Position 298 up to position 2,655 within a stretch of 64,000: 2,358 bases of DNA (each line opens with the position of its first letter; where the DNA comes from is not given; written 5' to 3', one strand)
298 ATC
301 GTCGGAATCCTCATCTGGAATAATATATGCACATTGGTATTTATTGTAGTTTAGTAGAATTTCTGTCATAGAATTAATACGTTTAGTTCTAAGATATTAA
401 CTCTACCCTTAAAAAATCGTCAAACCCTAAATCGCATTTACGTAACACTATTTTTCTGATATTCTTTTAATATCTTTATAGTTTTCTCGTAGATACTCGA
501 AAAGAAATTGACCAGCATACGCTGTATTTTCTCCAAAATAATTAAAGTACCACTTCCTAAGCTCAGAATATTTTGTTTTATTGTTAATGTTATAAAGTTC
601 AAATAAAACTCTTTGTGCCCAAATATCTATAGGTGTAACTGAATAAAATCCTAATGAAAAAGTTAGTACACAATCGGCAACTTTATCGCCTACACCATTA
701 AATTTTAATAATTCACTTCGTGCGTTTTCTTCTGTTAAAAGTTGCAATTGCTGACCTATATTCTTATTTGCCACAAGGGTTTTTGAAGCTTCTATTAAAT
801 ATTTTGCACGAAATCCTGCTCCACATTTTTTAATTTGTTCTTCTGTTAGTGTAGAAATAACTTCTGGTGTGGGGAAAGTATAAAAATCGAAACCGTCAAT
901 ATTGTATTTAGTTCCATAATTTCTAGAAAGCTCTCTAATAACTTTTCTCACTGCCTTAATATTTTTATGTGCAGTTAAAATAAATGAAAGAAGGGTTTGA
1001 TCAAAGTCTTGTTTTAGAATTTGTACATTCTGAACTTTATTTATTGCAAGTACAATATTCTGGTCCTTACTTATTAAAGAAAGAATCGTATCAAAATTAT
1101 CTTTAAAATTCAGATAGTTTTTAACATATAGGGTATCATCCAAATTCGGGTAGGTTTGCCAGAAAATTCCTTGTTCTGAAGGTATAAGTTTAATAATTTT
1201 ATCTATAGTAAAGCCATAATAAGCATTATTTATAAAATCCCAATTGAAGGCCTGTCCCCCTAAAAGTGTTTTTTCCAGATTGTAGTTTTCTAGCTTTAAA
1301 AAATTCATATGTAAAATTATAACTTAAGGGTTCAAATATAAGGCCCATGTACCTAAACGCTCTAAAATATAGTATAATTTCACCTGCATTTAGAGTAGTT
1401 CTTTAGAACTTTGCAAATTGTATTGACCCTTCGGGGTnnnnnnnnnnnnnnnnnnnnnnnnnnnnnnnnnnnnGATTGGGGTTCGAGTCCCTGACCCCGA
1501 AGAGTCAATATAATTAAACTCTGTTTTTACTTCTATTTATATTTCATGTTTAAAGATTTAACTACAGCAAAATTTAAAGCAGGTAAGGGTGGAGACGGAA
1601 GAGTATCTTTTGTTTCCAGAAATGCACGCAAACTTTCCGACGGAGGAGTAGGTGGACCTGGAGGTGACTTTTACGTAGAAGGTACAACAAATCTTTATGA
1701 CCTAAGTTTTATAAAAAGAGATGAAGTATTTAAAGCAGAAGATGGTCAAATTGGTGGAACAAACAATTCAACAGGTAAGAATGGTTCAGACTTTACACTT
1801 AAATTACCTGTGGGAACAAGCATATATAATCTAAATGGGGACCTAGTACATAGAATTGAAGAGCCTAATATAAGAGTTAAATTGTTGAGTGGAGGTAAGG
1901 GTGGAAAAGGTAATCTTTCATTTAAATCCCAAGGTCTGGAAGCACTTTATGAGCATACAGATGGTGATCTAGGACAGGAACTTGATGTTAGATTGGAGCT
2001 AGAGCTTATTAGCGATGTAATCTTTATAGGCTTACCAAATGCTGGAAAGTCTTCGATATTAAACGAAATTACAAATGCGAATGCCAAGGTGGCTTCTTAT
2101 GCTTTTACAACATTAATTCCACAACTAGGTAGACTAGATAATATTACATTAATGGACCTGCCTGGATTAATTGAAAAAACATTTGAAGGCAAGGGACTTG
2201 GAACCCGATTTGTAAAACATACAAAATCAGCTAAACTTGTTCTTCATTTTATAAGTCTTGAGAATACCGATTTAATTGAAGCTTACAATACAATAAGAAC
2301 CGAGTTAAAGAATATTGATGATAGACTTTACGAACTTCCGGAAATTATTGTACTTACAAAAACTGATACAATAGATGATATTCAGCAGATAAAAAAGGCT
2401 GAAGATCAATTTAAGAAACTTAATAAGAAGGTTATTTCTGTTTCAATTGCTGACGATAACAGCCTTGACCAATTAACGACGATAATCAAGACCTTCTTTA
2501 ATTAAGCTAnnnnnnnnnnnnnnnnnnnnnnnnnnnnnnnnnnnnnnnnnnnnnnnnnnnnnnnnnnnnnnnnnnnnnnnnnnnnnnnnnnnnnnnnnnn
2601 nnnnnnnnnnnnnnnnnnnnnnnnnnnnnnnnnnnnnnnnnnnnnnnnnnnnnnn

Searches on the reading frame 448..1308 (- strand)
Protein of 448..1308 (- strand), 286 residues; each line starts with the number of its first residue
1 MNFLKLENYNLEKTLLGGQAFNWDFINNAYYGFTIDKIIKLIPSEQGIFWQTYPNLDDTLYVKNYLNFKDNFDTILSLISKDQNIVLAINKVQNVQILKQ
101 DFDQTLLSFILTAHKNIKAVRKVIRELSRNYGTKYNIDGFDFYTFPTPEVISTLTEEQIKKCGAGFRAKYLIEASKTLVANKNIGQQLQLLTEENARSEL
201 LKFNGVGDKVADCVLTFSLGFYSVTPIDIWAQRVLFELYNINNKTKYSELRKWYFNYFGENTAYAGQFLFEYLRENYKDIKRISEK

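Call 51: search_protein_families(library=pfam, proteins=[window:448-1308:-], max_evalue=0.001)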
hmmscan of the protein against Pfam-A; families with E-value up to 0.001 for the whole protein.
window:448-1308:- (286 aa): 2 families
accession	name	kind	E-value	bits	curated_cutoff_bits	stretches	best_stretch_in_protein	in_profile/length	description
PF00730.31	HhH-GPD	-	2.4e-10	41.1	26.2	1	108-251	2-99/108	HhH-GPD superfamily base excision DNA repair protein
PF07934.18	OGG_N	-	7.2e-10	39.5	23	1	5-102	5-111/115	8-oxoguanine DNA glycosylase, N-terminal domain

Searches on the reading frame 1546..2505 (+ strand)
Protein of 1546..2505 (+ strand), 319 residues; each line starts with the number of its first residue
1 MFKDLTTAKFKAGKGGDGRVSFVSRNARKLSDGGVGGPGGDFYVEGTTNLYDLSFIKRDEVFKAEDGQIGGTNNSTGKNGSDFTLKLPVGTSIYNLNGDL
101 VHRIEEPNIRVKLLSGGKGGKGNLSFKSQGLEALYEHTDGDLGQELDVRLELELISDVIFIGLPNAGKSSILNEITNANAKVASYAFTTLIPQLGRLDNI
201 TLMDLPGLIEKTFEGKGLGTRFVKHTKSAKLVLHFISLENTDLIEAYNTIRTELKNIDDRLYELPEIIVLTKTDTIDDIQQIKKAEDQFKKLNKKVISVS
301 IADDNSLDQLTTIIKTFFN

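Call 51: search_protein_families(library=pfam, proteins=[window:1546-2505:+], max_evalue=0.001)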
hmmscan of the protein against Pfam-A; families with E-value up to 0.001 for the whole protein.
window:1546-2505:+ (319 aa): 5 families
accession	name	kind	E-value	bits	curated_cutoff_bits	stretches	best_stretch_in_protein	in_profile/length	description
PF01018.28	GTP1_OBG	-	6.6e-33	114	27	1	4-153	2-154/155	GTP1/OBG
PF01926.29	MMR_HSR1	-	7.8e-23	81.2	21.9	1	158-272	2-113/113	50S ribosome-binding GTPase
PF02421.24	FeoB_N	-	2.7e-09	37.2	27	1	158-312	3-154/156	Ferrous iron transport protein B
PF03193.22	RsgA_GTPase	-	6.1e-07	29.9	30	1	264-315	54-105/174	RsgA GTPase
PF00350.29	Dynamin_N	-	0.00027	21.4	27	0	158-184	1-27/168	Dynamin family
